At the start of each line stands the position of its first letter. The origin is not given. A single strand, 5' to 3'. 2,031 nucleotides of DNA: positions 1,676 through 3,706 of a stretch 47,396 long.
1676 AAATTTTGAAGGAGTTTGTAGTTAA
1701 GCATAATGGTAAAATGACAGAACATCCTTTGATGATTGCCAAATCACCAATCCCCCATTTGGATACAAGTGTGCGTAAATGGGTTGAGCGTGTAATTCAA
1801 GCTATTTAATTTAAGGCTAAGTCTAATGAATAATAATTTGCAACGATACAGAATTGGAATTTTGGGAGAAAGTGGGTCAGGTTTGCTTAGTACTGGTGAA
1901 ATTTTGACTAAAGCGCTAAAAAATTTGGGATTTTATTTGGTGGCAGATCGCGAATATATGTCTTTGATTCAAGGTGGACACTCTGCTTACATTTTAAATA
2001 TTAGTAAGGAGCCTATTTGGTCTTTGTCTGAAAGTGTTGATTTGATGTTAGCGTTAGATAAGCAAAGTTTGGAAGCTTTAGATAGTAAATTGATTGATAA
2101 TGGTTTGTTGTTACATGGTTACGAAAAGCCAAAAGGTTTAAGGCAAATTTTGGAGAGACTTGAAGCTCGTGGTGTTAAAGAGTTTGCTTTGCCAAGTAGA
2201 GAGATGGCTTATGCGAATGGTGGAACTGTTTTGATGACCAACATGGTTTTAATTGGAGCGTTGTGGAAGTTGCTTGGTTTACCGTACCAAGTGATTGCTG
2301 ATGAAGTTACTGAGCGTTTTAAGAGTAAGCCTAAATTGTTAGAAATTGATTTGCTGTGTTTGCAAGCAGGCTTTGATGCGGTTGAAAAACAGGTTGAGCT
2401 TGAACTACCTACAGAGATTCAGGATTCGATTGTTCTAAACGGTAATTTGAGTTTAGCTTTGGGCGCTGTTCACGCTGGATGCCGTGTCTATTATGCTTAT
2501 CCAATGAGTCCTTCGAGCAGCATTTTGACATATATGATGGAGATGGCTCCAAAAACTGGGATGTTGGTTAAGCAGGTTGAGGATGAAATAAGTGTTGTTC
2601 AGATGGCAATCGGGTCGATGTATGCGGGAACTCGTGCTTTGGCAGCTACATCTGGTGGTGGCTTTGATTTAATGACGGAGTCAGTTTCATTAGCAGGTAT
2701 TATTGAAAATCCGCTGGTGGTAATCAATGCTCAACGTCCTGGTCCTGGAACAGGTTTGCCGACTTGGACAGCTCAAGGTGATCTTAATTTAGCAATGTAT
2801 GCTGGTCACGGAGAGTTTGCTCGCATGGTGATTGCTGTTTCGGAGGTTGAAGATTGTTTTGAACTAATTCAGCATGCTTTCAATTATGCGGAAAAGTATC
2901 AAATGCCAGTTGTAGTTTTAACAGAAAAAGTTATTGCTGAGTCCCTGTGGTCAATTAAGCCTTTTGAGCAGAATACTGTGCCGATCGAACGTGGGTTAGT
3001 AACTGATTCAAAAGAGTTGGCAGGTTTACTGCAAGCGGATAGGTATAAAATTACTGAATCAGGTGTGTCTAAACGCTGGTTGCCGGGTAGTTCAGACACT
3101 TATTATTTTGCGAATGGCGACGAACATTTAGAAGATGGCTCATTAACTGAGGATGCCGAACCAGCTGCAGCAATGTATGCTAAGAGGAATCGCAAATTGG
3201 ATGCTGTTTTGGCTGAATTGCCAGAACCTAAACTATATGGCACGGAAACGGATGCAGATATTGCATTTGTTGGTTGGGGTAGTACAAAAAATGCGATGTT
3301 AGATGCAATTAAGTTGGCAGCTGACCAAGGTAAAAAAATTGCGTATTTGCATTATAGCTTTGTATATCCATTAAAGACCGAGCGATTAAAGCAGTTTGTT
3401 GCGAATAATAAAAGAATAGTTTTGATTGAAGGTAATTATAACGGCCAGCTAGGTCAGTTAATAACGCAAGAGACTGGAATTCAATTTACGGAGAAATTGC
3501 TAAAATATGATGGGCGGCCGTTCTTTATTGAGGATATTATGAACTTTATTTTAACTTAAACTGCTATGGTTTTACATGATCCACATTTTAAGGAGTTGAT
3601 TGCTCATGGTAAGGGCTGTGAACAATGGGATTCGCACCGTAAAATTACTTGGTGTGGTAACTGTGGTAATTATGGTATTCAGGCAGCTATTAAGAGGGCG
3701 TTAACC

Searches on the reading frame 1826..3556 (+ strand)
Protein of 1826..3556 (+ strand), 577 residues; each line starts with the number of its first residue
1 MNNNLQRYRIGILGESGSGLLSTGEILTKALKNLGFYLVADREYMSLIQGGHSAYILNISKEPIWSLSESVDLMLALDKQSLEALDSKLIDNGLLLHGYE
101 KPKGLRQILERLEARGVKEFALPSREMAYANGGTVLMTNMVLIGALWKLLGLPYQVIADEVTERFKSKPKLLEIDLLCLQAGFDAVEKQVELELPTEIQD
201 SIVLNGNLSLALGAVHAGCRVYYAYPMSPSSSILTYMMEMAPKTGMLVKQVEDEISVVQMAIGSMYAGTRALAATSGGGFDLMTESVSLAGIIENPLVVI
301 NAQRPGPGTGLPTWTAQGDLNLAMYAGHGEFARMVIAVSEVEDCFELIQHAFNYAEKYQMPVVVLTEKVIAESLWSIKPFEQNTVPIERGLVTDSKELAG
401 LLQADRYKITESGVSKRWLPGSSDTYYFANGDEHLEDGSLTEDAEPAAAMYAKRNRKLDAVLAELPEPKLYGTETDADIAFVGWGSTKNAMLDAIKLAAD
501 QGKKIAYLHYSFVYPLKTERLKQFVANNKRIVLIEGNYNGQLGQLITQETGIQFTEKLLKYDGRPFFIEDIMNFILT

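Call 95: search_protein_families(library=pfam, proteins=[window:1826-3556:+], max_evalue=0.0001)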
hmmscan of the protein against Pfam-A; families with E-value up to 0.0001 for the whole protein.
window:1826-3556:+ (577 aa): 4 families
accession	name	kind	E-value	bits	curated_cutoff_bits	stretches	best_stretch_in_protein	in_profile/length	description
PF01855.24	POR_N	-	3.3e-47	161.6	27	1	213-383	2-171/231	Pyruvate flavodoxin/ferredoxin oxidoreductase, thiamine diP-bdg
PF01558.24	POR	-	4.6e-27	95.7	27.4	1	17-183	2-172/173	Pyruvate ferredoxin/flavodoxin oxidoreductase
PF17147.9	PFOR_II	-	8.3e-07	29.7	27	1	477-547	1-72/102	Pyruvate:ferredoxin oxidoreductase core domain II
PF02780.25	Transketolase_C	-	2.4e-05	24.7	25.9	1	476-544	9-78/124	Transketolase, C-terminal domain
